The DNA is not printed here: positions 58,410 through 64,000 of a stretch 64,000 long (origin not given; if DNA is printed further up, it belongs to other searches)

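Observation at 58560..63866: Monocistronic 1,768-aa cysteine-stapled mosaic secreted protein with no recognisable catalytic or classical adhesin domain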

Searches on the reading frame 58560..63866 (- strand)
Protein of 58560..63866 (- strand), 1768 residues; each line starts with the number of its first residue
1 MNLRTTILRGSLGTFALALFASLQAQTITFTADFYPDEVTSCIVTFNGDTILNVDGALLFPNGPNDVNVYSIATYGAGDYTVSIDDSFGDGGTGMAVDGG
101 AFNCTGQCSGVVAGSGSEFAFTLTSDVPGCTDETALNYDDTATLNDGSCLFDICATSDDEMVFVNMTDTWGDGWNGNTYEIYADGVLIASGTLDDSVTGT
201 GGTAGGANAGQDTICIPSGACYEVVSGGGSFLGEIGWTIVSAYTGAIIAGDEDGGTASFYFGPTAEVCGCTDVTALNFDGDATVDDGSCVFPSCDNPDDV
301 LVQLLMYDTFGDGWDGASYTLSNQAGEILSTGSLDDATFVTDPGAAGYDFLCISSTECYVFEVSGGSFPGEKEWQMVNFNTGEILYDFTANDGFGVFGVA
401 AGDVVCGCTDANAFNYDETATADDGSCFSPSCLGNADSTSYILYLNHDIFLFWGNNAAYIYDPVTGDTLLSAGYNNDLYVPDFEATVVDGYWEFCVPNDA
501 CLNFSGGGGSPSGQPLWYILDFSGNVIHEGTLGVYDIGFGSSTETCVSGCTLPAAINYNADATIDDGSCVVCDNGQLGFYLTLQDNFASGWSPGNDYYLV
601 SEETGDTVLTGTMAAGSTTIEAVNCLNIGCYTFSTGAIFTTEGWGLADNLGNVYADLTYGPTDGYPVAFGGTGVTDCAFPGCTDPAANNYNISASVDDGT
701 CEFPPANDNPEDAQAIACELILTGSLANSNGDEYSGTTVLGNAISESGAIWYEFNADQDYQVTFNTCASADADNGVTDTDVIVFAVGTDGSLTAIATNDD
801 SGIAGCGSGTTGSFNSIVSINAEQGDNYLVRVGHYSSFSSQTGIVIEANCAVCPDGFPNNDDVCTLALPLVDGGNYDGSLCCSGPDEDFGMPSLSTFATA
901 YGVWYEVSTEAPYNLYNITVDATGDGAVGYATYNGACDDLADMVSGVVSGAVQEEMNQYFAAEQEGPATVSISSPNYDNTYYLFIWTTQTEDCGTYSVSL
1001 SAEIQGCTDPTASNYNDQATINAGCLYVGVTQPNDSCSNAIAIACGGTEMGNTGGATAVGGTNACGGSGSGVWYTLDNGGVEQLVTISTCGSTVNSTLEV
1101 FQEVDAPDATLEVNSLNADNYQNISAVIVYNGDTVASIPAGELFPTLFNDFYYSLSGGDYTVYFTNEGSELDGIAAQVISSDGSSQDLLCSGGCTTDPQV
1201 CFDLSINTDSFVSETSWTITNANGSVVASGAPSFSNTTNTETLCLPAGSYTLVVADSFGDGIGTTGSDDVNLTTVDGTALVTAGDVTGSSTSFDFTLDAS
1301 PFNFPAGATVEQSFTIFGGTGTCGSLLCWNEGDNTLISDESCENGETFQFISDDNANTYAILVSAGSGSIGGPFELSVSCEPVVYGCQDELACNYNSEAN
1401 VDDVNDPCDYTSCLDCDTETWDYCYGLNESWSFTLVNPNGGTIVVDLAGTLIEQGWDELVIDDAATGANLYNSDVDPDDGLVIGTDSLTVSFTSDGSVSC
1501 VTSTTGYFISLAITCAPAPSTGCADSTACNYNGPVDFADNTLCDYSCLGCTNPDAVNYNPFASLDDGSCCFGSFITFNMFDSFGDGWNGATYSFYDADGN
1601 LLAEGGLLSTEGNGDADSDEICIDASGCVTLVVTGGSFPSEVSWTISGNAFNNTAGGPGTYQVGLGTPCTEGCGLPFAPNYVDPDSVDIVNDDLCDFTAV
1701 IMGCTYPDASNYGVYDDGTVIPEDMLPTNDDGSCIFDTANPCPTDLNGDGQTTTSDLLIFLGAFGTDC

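Call 3: search_protein_families(library=pfam, proteins=[window:58560-63866:-], max_evalue=1)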
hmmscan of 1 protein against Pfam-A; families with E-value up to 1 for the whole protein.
window:58560-63866:- (1768 aa): 0 families

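Call 4: search_protein_families(library=ncbifam, proteins=[window:58560-63866:-], max_evalue=1)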
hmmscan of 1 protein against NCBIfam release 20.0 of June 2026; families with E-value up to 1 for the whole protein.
window:58560-63866:- (1768 aa): 1 family
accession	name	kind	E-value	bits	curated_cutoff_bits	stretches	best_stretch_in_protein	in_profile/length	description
TIGR04183.1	Por_Secre_tail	domain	0.029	14.4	23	1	1209-1256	15-60/72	T9SS type A sorting domain-containing protein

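Call 7: find_homologous_proteins(query=window:58560-63866:-, max_evalue=0.001)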
Query window:58560-63866:- (1768 aa): 997 proteins with E <= 0.001 among 8000 candidates; the best 120 are listed.
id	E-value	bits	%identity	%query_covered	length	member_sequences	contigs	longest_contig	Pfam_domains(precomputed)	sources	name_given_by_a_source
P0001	0.0e+0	4007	100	100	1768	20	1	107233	-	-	-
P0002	0.0e+0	3332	82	100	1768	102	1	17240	-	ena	-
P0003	0.0e+0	3253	81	100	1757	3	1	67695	-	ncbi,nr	ncbi:hypothetical protein OAG26_00700 [Flavobacteriales bacterium]|nr:hypothetical protein [Flavobac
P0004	0.0e+0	3238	80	100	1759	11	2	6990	-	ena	-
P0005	0.0e+0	3162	79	100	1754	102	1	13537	-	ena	-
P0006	0.0e+0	3151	79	100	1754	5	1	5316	-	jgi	jgi:hypothetical protein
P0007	0.0e+0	3147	78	100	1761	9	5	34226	-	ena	-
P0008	0.0e+0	3104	78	100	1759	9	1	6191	-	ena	-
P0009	0.0e+0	3100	78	100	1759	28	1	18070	-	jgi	-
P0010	0.0e+0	3100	77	100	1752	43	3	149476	-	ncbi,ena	-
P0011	0.0e+0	3056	77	100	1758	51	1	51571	-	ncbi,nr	ncbi:MAG: hypothetical protein VXY61_04605 [Bacteroidota bacterium]|nr:hypothetical protein [Bactero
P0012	0.0e+0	3023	76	100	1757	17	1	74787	-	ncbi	-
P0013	0.0e+0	2980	75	100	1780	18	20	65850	-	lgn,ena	-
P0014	0.0e+0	2951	74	100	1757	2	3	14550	-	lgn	-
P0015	0.0e+0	2887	73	100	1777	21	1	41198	-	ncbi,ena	-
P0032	3.7e-233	795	29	91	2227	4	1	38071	-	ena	-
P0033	7.1e-215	735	33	33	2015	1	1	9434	PF18962.8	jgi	jgi:hypothetical protein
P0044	7.7e-172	592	32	48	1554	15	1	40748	-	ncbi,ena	-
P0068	7.8e-164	565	33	48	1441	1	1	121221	-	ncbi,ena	-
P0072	5.9e-163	563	34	26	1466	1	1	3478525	-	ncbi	-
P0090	9.6e-154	532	29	58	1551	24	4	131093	-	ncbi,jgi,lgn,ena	-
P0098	4.0e-147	510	34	40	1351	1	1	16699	-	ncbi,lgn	-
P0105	7.6e-143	496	35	32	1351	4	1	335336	-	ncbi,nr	ncbi:MAG: hypothetical protein MK081_02095 [Flavobacteriales bacterium]|nr:hypothetical protein [Fla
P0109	1.9e-140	488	31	67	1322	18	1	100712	PF01483.28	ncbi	-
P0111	6.9e-140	486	30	66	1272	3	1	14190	PF23759.2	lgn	-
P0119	3.0e-135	471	33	36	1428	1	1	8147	PF13464.12,PF18962.8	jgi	jgi:hypothetical protein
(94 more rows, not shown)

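Call 20: search_solved_structures(query=A1, max_evalue=10, show_alignments=3)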
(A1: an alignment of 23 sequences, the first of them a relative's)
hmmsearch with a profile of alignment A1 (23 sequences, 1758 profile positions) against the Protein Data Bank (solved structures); distinct sequences matched with E-value up to 10: 0.

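Call 23: search_protein_families(library=pfam, proteins=[P0033, P0109, P0111, P0119, P0032], max_evalue=0.01)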
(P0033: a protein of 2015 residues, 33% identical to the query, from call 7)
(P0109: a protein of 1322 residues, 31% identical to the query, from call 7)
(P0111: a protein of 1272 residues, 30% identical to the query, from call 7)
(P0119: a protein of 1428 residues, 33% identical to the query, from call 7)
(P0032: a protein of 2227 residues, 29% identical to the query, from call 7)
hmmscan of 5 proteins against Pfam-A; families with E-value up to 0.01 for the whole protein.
P0033 (2015 aa): 4 families
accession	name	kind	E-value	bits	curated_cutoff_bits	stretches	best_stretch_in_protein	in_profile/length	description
PF18962.6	Por_Secre_tail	-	1.2e-13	51.6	27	1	1937-2006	2-68/75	Secretion system C-terminal sorting domain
PF17802.7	SpaA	-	1.2e-05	25.9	23.1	0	369-405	17-54/91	Prealbumin-like fold domain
PF20509.3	DUF6735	-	0.00095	19.5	27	0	1653-1681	140-168/204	Family of unknown function (DUF6735)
PF08955.15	BofC_C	-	0.0015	19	21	0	285-301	9-25/74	BofC C-terminal domain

P0109 (1322 aa): 1 family
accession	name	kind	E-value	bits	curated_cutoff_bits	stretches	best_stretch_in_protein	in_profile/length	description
PF01483.27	P_proprotein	-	4.4e-07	30.3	21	0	64-113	4-53/86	Proprotein convertase P-domain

P0111 (1272 aa): 1 family
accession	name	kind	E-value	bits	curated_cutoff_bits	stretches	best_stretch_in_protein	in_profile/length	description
PF23759.1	GBD_T9SS_assoc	-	1.4e-07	32.2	27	1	27-145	3-108/116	Galactose binding domain-like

P0119 (1428 aa): 4 families
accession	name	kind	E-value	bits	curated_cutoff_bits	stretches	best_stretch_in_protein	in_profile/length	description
PF18962.6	Por_Secre_tail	-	1.8e-13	51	27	1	1351-1421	3-70/75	Secretion system C-terminal sorting domain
PF13464.11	RodZ_C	-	2.6e-05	24.5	23.9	0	799-821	12-34/72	RodZ C-terminal domain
PF17936.7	Big_6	-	0.00011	22.8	27.6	0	356-387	19-51/83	Bacterial Ig domain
PF11589.14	DUF3244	-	0.00016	22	25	1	1358-1416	29-86/96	Domain of unknown function (DUF3244)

P0032 (2227 aa): 0 families

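Call 25: find_related_loci(query=A1, collection=genome_contigs, flank=8000)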
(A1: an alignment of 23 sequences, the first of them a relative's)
Query A1 (1768 aa) in genome_contigs; peptide patterns used: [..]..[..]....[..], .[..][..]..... (x = any residue, [..] = any of these).
600 stretches matched a pattern (row limit reached: there are more); 192 encode a relative of the query (tblastn E <= 1e-3); the best 80 are kept; 80 distinct loci.
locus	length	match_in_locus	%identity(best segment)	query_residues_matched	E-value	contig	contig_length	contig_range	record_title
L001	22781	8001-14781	77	1-1768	0e+0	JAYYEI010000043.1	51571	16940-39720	MAG: Bacteroidota bacterium isolate XS_MAG58 XS_MAG58_0043, whole genome shotgun sequence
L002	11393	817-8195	79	1-1768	0e+0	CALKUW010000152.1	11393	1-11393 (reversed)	MAG: uncultured Flavobacteriales bacterium isolate S1_Bin_MAXBIN__068_sub genome assembly, contig: c_000000240915, whole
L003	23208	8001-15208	79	1-1768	0e+0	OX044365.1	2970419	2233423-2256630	MAG: uncultured Flavobacteriales bacterium isolate K_MB5 genome assembly, chromosome: K_MB5_contig-1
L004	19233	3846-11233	76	1-1768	0e+0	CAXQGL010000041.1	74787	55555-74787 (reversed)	MAG: Nitrosopumilus sp. isolate 3um_A1Z0725_4.71 genome assembly, contig: k127_143376, whole genome shotgun sequence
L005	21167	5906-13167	64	1-1768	0e+0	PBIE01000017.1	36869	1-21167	MAG: Crocinitomicaceae bacterium isolate SP3009 36351, whole genome shotgun sequence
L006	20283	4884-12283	72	1-1768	0e+0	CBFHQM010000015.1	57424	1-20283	MAG: uncultured Flavobacteriales bacterium isolate Co_bin_103_strict genome assembly, contig: Co_bin_103_strict_c15, who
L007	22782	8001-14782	77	1-1768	0e+0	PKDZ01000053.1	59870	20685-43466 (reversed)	MAG: Flavobacteriales bacterium isolate Bacter3 c_000000000064, whole genome shotgun sequence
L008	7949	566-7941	80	1-1768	0e+0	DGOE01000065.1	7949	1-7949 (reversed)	MAG TPA_asm: Flavobacteriales bacterium UBA4474 UBA4474_contig_31581, whole genome shotgun sequence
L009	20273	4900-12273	76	1-1768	0e+0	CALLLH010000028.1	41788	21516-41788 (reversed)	MAG: uncultured Flavobacteriales bacterium isolate S3_Bin_Bin_146_1 genome assembly, contig: c_000000606849, whole genom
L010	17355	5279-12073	81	1-1768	0e+0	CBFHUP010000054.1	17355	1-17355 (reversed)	MAG: uncultured Flavobacteriales bacterium isolate Co_bin_389_indstr genome assembly, contig: Co_bin_389_indstr_c54, who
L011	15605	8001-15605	71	1-1768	0e+0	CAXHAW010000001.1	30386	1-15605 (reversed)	MAG TPA_asm: uncultured bacterium isolate SRR12479734_concoct_61 genome assembly, contig: ERZ4873826.21, whole genome sh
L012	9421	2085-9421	78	1-1768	0e+0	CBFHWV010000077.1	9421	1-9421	MAG: uncultured Flavobacteriales bacterium isolate Co_bin_228_permissive genome assembly, contig: Co_bin_228_permissive_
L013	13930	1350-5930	31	77-1768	3e-74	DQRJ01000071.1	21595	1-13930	MAG TPA_asm: Flavobacteriales bacterium isolate SZUA-1298 k95_888445, whole genome shotgun sequence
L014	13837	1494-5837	32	6-1768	4e-72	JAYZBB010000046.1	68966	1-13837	MAG: Bacteroidota bacterium isolate XB_MAG1197 DB_MAG1197_0046, whole genome shotgun sequence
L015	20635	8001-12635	33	12-1768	8e-54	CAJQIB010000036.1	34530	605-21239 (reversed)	MAG: uncultured Flavobacteriales bacterium isolate 0.2_20180412_Bin_112_1 genome assembly, contig: c_000000000864, whole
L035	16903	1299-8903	26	51-1768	2e-19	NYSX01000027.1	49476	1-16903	MAG: Flavobacteriales bacterium isolate CPC84 MHASMcontig_894624, whole genome shotgun sequence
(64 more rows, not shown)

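Call 66: find_encoding_contigs(protein=P0001, flank=10000, max_places=4)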
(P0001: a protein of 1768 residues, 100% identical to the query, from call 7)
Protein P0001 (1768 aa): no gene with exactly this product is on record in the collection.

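Call 67: find_encoding_contigs(protein=window:58560-63866:-, flank=10000, max_places=4)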
Protein window:58560-63866:- (1768 aa): no gene with exactly this product is on record in the collection.
